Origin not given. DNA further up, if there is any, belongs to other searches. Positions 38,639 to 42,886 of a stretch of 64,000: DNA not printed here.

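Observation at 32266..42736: Single four-gene operon combining a type-B-CTD giant adhesin, its PorP/SprF partner, a propeller lipoprotein and a type-A-CTD CotH kinase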

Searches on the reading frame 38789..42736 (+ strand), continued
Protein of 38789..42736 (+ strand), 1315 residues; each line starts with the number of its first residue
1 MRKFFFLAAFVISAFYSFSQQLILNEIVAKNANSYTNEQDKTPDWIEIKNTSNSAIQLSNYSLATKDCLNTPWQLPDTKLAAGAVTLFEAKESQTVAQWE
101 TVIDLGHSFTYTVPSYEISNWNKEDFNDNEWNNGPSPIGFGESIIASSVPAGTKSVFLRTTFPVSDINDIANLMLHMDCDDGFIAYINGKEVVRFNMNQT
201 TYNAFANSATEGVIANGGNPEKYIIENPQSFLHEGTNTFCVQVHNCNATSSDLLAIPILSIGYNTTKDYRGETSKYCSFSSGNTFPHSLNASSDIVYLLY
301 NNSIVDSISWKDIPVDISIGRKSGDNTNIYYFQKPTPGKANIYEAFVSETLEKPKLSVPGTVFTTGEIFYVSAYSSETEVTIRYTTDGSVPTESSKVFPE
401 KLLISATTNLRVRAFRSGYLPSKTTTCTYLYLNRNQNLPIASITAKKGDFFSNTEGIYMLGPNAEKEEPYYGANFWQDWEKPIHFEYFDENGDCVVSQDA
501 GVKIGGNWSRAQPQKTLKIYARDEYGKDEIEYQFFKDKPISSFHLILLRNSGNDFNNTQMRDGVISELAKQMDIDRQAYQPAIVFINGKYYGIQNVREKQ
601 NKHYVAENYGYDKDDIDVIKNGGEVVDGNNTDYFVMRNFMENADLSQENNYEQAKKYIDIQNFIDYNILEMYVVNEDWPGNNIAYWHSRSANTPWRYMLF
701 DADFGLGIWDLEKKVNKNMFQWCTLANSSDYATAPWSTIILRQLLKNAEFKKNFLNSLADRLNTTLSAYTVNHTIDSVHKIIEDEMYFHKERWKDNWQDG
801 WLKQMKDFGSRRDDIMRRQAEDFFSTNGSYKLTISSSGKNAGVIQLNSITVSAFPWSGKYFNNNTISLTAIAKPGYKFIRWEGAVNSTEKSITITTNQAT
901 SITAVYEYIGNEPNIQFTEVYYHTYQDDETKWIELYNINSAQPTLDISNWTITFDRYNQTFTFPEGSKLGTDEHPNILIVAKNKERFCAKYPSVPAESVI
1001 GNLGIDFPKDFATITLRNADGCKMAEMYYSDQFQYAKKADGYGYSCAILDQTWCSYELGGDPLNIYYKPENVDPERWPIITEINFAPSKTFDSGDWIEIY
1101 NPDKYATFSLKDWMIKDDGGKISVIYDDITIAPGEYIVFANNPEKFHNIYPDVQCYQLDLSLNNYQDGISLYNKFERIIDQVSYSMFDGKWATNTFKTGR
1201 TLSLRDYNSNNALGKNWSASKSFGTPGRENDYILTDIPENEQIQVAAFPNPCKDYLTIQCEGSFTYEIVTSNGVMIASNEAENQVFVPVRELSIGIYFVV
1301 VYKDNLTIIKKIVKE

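Call 33: find_homologous_proteins(query=window:38789-42736:+, max_evalue=1e-20)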
Query window:38789-42736:+ (1315 aa): 432 proteins with E <= 1e-20 among 8000 candidates; the best 120 are listed.
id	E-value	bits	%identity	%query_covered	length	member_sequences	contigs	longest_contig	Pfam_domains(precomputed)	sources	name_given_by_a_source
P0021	0.0e+0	2605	85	100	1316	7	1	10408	PF08757.18,PF00932.26,PF13287.13,PF18962.8,PF13290.14,PF18998.7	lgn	-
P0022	0.0e+0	2523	81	100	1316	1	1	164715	PF08757.18,PF00932.26,PF13287.13,PF18962.8,PF13290.14,PF18998.7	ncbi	-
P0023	0.0e+0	1763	59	100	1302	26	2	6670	PF08757.18,PF00932.26,PF13287.13,PF18962.8,PF13290.14,PF18998.7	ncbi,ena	-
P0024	0.0e+0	1743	58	100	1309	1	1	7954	PF08757.18,PF00932.26,PF13287.13,PF18962.8,PF13290.14,PF18998.7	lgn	-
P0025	0.0e+0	1728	58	100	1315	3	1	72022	PF08757.18,PF00932.26,PF13287.13,PF18962.8,PF13290.14,PF18998.7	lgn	-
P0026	0.0e+0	1722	58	100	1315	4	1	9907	PF08757.18,PF00932.26,PF13287.13,PF18962.8,PF13290.14,PF18998.7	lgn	-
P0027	0.0e+0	1717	57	100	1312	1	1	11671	PF08757.18,PF00932.26,PF13287.13,PF18962.8,PF13290.14,PF18998.7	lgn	-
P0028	0.0e+0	1631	55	100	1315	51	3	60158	PF08757.18,PF00932.26,PF13287.13,PF18962.8,PF13290.14,PF18998.7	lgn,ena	-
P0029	0.0e+0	1625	55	100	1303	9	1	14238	PF08757.18,PF00932.26,PF13287.13,PF18962.8,PF13290.14,PF18998.7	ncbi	-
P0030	0.0e+0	1623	56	100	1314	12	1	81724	PF08757.18,PF00932.26,PF13287.13,PF18962.8,PF13290.14,PF18998.7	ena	-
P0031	0.0e+0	1602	55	100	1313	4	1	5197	PF08757.18,PF00932.26,PF13287.13,PF18962.8,PF13290.14,PF18998.7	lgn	-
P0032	0.0e+0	1594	54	100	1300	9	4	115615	PF08757.18,PF00932.26,PF13287.13,PF18962.8,PF13290.14,PF18998.7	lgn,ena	-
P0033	0.0e+0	1586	54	100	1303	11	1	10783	PF08757.18,PF00932.26,PF13287.13,PF18962.8,PF13290.14,PF18998.7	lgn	-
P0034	0.0e+0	1585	53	100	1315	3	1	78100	PF08757.18,PF00932.26,PF13287.13,PF18962.8,PF13290.14,PF18998.7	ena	-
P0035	0.0e+0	1581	54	100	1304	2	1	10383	PF08757.18,PF00932.26,PF13287.13,PF18962.8,PF13290.14,PF18998.7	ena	-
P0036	0.0e+0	1578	56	94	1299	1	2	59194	PF08757.18,PF00932.26,PF13287.13,PF13290.14,PF18998.7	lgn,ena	-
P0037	0.0e+0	1551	55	94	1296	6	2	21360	PF08757.18,PF00932.26,PF13287.13,PF13290.14,PF18998.7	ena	-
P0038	0.0e+0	1526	52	100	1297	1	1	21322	PF08757.18,PF00932.26,PF13287.13,PF13290.14,PF18998.7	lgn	-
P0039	0.0e+0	1523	53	100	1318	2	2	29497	PF08757.18,PF00932.26,PF13287.13,PF18962.8,PF13290.14,PF18998.7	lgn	-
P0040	0.0e+0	1518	54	95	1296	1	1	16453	PF08757.18,PF00932.26,PF13287.13,PF13290.14,PF18998.7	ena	-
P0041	0.0e+0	1516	53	95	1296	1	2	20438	PF08757.18,PF00932.26,PF13287.13,PF13290.14,PF18998.7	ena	-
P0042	0.0e+0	1511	53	94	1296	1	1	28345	PF08757.18,PF00932.26,PF13287.13,PF13290.14,PF18998.7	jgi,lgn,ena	-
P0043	0.0e+0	1511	53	94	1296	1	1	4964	PF08757.18,PF00932.26,PF13287.13,PF13290.14,PF18998.7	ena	-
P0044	0.0e+0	1510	52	100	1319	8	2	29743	PF08757.18,PF00932.26,PF13287.13,PF18962.8,PF13290.14,PF18998.7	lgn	-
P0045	0.0e+0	1505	54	94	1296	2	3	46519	PF08757.18,PF00932.26,PF13287.13,PF13290.14,PF18998.7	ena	-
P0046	0.0e+0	1460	53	94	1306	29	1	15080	PF08757.18,PF00932.26,PF13287.13,PF13290.14,PF18998.7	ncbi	-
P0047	0.0e+0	1422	59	79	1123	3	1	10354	PF08757.18,PF00932.26,PF13287.13,PF18962.8,PF13290.14,PF18998.7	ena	-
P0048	0.0e+0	1420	56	82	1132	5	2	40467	PF08757.18,PF00932.26,PF13287.13,PF18962.8,PF13290.14,PF18998.7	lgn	-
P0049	0.0e+0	1360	55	78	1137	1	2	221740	PF08757.18,PF00932.26,PF13287.13,PF18962.8,PF13290.14,PF18998.7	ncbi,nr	ncbi:MAG: CotH kinase family protein [Bacteroidales bacterium]|nr:CotH kinase family protein [Bacter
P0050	0.0e+0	1113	43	99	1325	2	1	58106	PF08757.18,PF00932.26,PF13287.13,PF18962.8,PF13290.14,PF18998.7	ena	-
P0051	0.0e+0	1052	42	100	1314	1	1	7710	PF08757.18,PF00932.26,PF13287.13,PF18962.8,PF13290.14,PF18998.7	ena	-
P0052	4.8e-296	1003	39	99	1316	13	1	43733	PF08757.18,PF00932.26,PF13287.13,PF18962.8,PF13290.14,PF18998.7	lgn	-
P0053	2.2e-294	998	40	100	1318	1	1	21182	PF08757.18,PF00932.26,PF13287.13,PF18962.8,PF13290.14,PF18998.7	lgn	-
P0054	9.2e-282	956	38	99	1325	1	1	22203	PF08757.18,PF00932.26,PF13287.13,PF18962.8,PF13290.14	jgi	-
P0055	7.4e-220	751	35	85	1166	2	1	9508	PF08757.18,PF00932.26,PF13287.13,PF18962.8,PF13290.14,PF18998.7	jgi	jgi:hypothetical protein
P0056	7.6e-220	751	37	80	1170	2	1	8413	PF08757.18,PF00932.26,PF13287.13,PF18962.8,PF13290.14,PF18998.7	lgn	-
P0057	4.0e-219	749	36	75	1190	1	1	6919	PF08757.18,PF00932.26,PF13287.13,PF18962.8,PF13290.14,PF18998.7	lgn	-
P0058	6.5e-219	748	37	78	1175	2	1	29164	PF08757.18,PF00932.26,PF13287.13,PF18962.8,PF13290.14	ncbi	ncbi:CotH kinase family protein [bacterium]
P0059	9.4e-219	747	36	79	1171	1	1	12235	PF08757.18,PF00932.26,PF13287.13,PF18962.8,PF13290.14,PF18998.7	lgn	-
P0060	4.1e-218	745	36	80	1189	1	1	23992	PF08757.18,PF00932.26,PF13287.13,PF18962.8,PF13290.14,PF18998.7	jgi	-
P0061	8.1e-218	744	35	81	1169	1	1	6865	PF08757.18,PF00932.26,PF13287.13,PF18962.8,PF13290.14,PF18998.7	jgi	jgi:hypothetical protein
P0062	2.8e-217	743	35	80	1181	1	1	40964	PF08757.18,PF00932.26,PF13287.13,PF18962.8,PF13290.14,PF18998.7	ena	-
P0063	4.4e-217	742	35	78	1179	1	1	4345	PF08757.18,PF00932.26,PF13287.13,PF18962.8,PF13290.14,PF18998.7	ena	-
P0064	4.6e-217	742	37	79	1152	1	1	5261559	PF08757.18,PF00932.26,PF13287.13,PF18962.8,PF13290.14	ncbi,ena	-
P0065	1.1e-215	737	35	81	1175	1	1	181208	PF08757.18,PF00932.26,PF13287.13,PF18962.8,PF13290.14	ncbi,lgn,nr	ncbi:MAG: CotH kinase family protein [Prolixibacteraceae bacterium]|nr:CotH kinase family protein [P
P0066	4.5e-215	735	36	78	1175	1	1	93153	PF08757.18,PF00932.26,PF13287.13,PF18962.8,PF13290.14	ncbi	-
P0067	1.5e-214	733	34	78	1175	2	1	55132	PF08757.18,PF00932.26,PF13287.13,PF18962.8,PF13290.14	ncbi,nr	ncbi:MAG: hypothetical protein DHS20C18_37380 [Saprospiraceae bacterium]|nr:MAG: hypothetical protei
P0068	1.7e-214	733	35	80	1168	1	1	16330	PF08757.18,PF00932.26,PF13287.13,PF13290.14,PF18998.7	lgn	-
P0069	7.2e-214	731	35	77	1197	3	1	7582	PF08757.18,PF00932.26,PF13287.13,PF18962.8,PF13290.14,PF18998.7,PF13860.13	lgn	-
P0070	2.8e-213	729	36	81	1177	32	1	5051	PF08757.18,PF00932.26,PF13287.13,PF18962.8,PF13290.14,PF18998.7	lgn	-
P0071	1.1e-212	727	35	81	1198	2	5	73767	PF08757.18,PF00932.26,PF13287.13,PF13290.14,PF18998.7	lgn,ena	-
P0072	4.3e-212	725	36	79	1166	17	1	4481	PF08757.18,PF00932.26,PF13287.13,PF18962.8,PF13290.14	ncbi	-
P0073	5.2e-211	722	34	81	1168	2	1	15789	PF08757.18,PF00932.26,PF13287.13,PF13290.14,PF18998.7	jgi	jgi:hypothetical protein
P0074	2.5e-210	720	35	80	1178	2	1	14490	PF08757.18,PF00932.26,PF13287.13,PF18962.8,PF13290.14,PF18998.7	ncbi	-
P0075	1.1e-209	717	35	79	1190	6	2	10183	PF08757.18,PF00932.26,PF13287.13,PF13290.14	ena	-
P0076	1.4e-209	717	34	86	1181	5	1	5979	PF08757.18,PF00932.26,PF13287.13,PF13290.14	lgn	-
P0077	2.8e-209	716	35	80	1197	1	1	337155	PF08757.18,PF00932.26,PF13287.13,PF13290.14,PF18998.7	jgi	jgi:hypothetical protein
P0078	5.3e-209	715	34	80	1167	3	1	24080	PF08757.18,PF00932.26,PF13287.13,PF13290.14,PF18998.7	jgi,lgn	-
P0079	8.6e-209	714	37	74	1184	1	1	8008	PF08757.18,PF00932.26,PF13287.13,PF13290.14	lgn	-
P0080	1.1e-208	714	35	79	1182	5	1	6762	PF08757.18,PF00932.26,PF13287.13,PF18962.8,PF13290.14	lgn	-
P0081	2.7e-208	713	34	80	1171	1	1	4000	PF08757.18,PF00932.26,PF13287.13,PF18962.8,PF13290.14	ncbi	ncbi:CotH kinase family protein [bacterium]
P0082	3.5e-208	712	34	81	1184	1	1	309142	PF08757.18,PF00932.26,PF13287.13,PF18962.8,PF13290.14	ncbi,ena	-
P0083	5.5e-208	712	36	80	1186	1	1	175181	PF08757.18,PF00932.26,PF13287.13,PF18962.8,PF13290.14,PF18998.7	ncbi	-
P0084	5.5e-208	712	37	74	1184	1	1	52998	PF08757.18,PF00932.26,PF13287.13,PF18962.8,PF13290.14,PF18998.7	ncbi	ncbi:MAG: CotH kinase family protein [Prolixibacteraceae bacterium]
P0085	7.5e-208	711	35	81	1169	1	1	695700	PF08757.18,PF00932.26,PF13287.13,PF18962.8,PF13290.14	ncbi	ncbi:MAG: CotH kinase family protein [Reichenbachiella sp.]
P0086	8.4e-208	711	36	78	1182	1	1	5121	PF08757.18,PF00932.26,PF13287.13,PF18962.8,PF13290.14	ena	-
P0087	2.0e-207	710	36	79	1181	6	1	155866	PF08757.18,PF00932.26,PF13287.13,PF18962.8,PF13290.14,PF18998.7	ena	-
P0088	5.3e-207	709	36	80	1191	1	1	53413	PF08757.18,PF00932.26,PF13287.13,PF13290.14,PF18998.7,PF13860.13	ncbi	ncbi:MAG: CotH kinase family protein [Bacteroidales bacterium]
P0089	6.1e-207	708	36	80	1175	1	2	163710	PF08757.18,PF00932.26,PF13287.13,PF18962.8,PF13290.14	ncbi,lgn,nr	ncbi:MAG: CotH kinase family protein [Melioribacteraceae bacterium]|nr:CotH kinase family protein [M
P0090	1.1e-206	707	34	86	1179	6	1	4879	PF08757.18,PF00932.26,PF13287.13,PF13290.14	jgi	jgi:hypothetical protein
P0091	4.8e-206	705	37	75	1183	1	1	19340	PF08757.18,PF00932.26,PF13287.13,PF18962.8,PF13290.14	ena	-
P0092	5.1e-206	705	35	79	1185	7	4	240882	PF08757.18,PF00932.26,PF13287.13,PF13290.14,PF18998.7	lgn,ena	-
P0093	5.9e-206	705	35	79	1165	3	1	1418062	PF08757.18,PF00932.26,PF13287.13,PF18962.8,PF13290.14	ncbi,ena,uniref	ncbi:CotH kinase family protein [Marinoscillum sp.]|uniref:CotH kinase family protein n=1 Tax=Marino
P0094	8.2e-206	705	34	81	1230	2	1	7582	PF08757.18,PF00932.26,PF13287.13,PF18962.8,PF13290.14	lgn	-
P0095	1.0e-205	704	34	80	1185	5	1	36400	PF08757.18,PF00932.26,PF13287.13,PF18962.8,PF13290.14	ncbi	-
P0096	1.6e-205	704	35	80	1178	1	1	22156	PF08757.18,PF00932.26,PF13287.13,PF18962.8,PF13290.14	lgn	-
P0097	6.0e-205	702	33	92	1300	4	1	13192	PF05787.20,PF08757.18,PF00932.26,PF13287.13,PF13290.14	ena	-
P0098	6.6e-205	702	36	77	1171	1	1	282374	PF08757.18,PF00932.26,PF13287.13,PF13290.14,PF18998.7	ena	-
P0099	6.7e-205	702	35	81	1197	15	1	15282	PF08757.18,PF00932.26,PF13287.13,PF13290.14,PF18998.7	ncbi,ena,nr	ncbi:MAG: CotH kinase family protein [Salinivirgaceae bacterium]|nr:CotH kinase family protein [Sali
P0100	9.1e-205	701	33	80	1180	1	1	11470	PF08757.18,PF00932.26,PF13287.13,PF18962.8,PF13290.14,PF13860.13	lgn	-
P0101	5.6e-203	695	34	83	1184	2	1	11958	PF08757.18,PF00932.26,PF13287.13,PF18962.8,PF13290.14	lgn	-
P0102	8.7e-203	695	35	77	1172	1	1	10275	PF08757.18,PF00932.26,PF13287.13,PF13290.14,PF18998.7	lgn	-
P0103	1.4e-202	694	35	81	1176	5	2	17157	PF08757.18,PF00932.26,PF13287.13,PF13290.14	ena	-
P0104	1.7e-202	694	35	80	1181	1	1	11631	PF08757.18,PF00932.26,PF13287.13,PF18962.8,PF13290.14,PF18998.7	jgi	-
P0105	1.8e-202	694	34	79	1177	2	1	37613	PF08757.18,PF00932.26,PF13287.13,PF18962.8,PF13290.14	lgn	-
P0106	4.7e-202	692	34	85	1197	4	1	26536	PF08757.18,PF00932.26,PF13287.13,PF13290.14,PF18998.7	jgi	-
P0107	4.8e-202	692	35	80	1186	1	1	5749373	PF08757.18,PF00932.26,PF13287.13,PF18962.8,PF13290.14,PF18998.7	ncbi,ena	-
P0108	8.2e-202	691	35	75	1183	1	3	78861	PF08757.18,PF00932.26,PF13287.13,PF13290.14,PF18998.7,PF13860.13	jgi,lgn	jgi:hypothetical protein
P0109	9.7e-202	691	35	76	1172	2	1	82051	PF08757.18,PF00932.26,PF13287.13,PF13290.14,PF18998.7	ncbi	ncbi:MAG: CotH kinase family protein [Prolixibacteraceae bacterium]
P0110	1.8e-201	690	33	80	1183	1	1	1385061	PF08757.18,PF00932.26,PF13287.13,PF18962.8,PF13290.14,PF18998.7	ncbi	-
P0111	2.3e-201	690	33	80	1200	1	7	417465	PF08757.18,PF00932.26,PF13287.13,PF13290.14,PF18998.7,PF13860.13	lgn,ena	-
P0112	6.3e-201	688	34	76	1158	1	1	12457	PF08757.18,PF00932.26,PF13287.13,PF18962.8,PF13290.14,PF18998.7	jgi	jgi:hypothetical protein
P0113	1.6e-200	687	34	80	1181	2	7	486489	PF08757.18,PF00932.26,PF13287.13,PF18962.8,PF13290.14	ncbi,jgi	-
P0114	3.1e-200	686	34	81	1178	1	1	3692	PF08757.18,PF00932.26,PF13287.13,PF18962.8,PF13290.14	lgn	-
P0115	3.1e-200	686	35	78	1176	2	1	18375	PF08757.18,PF00932.26,PF13287.13,PF18962.8,PF13290.14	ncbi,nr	ncbi:MAG: CotH kinase family protein [Bacteroidetes bacterium]|nr:CotH kinase family protein [Bacter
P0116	3.3e-200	686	33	81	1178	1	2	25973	PF08757.18,PF00932.26,PF13287.13,PF18962.8,PF13290.14,PF18998.7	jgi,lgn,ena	-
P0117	5.3e-200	685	34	81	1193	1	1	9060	PF08757.18,PF00932.26,PF13287.13,PF13290.14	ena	-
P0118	1.1e-198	681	34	79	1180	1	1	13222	PF08757.18,PF00932.26,PF13287.13,PF18962.8,PF13290.14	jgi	jgi:hypothetical protein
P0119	1.2e-198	681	35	79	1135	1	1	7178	PF08757.18,PF00932.26,PF13287.13,PF18962.8,PF13290.14,PF18998.7,PF13860.13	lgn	-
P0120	1.9e-198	680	35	80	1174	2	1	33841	PF08757.18,PF00932.26,PF13287.13,PF18962.8,PF13290.14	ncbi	-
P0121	3.7e-198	679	34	78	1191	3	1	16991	PF08757.18,PF00932.26,PF13287.13,PF18962.8,PF13290.14,PF18998.7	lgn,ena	-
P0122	1.4e-196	674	35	80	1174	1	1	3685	PF08757.18,PF00932.26,PF13287.13,PF13290.14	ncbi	-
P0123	2.7e-196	673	33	80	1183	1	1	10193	PF08757.18,PF00932.26,PF13287.13,PF13290.14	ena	-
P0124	8.1e-196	671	33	80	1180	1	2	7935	PF08757.18,PF00932.26,PF13287.13,PF18962.8,PF13290.14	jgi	jgi:hypothetical protein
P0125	1.6e-193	664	34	82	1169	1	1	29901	PF08757.18,PF00932.26,PF13287.13,PF18962.8,PF13290.14,PF18998.7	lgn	-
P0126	3.5e-193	663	34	81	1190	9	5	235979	PF08757.18,PF00932.26,PF13287.13,PF13290.14,PF18998.7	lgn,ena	-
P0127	6.9e-193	662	33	74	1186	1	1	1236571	PF08757.18,PF00932.26,PF13287.13,PF18962.8,PF13290.14,PF18998.7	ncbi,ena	-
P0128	4.1e-192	659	34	78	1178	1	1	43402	PF08757.18,PF00932.26,PF13287.13,PF18962.8,PF13290.14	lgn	-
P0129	4.5e-192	659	34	79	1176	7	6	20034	PF08757.18,PF00932.26,PF13287.13,PF18962.8,PF13290.14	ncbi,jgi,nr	ncbi:MAG: hypothetical protein COW71_02600 [Ignavibacteriales bacterium CG18_big_fil_WC_8_21_14_2_50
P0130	4.0e-191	656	33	78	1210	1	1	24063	PF08757.18,PF00932.26,PF13287.13,PF13290.14,PF18998.7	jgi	jgi:hypothetical protein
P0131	1.3e-190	654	35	80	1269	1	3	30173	PF08757.18,PF00932.26,PF13287.13,PF18962.8,PF13290.14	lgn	-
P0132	3.2e-190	653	33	81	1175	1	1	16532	PF08757.18,PF00932.26,PF13287.13,PF18962.8,PF13290.14,PF13860.13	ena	-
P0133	3.2e-190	653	33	79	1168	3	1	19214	PF08757.18,PF00932.26,PF13287.13,PF13290.14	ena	-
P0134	5.4e-190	652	33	80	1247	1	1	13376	PF08757.18,PF00932.26,PF13287.13,PF13290.14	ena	-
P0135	2.7e-189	650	33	79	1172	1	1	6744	PF08757.18,PF00932.26,PF13287.13,PF18962.8,PF13290.14,PF18998.7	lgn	-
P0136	3.8e-189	649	33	79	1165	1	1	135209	PF08757.18,PF00932.26,PF13287.13,PF18962.8,PF13290.14,PF13860.13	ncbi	-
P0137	1.2e-187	644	33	82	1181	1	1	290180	PF08757.18,PF00932.26,PF13287.13,PF18962.8,PF13290.14,PF18998.7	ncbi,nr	ncbi:MAG: CotH kinase family protein [Melioribacteraceae bacterium]|nr:CotH kinase family protein [M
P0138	1.8e-187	644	33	79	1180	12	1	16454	PF08757.18,PF00932.26,PF13287.13,PF18962.8,PF13290.14,PF18998.7,PF13860.13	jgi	-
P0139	2.3e-187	643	32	87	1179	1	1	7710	PF08757.18,PF13585.13,PF00932.26,PF13287.13,PF18962.8,PF13290.14,PF18998.7,PF13860.13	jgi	-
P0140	3.3e-187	643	32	81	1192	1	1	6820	PF08757.18,PF00932.26,PF13287.13,PF18962.8,PF13290.14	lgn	-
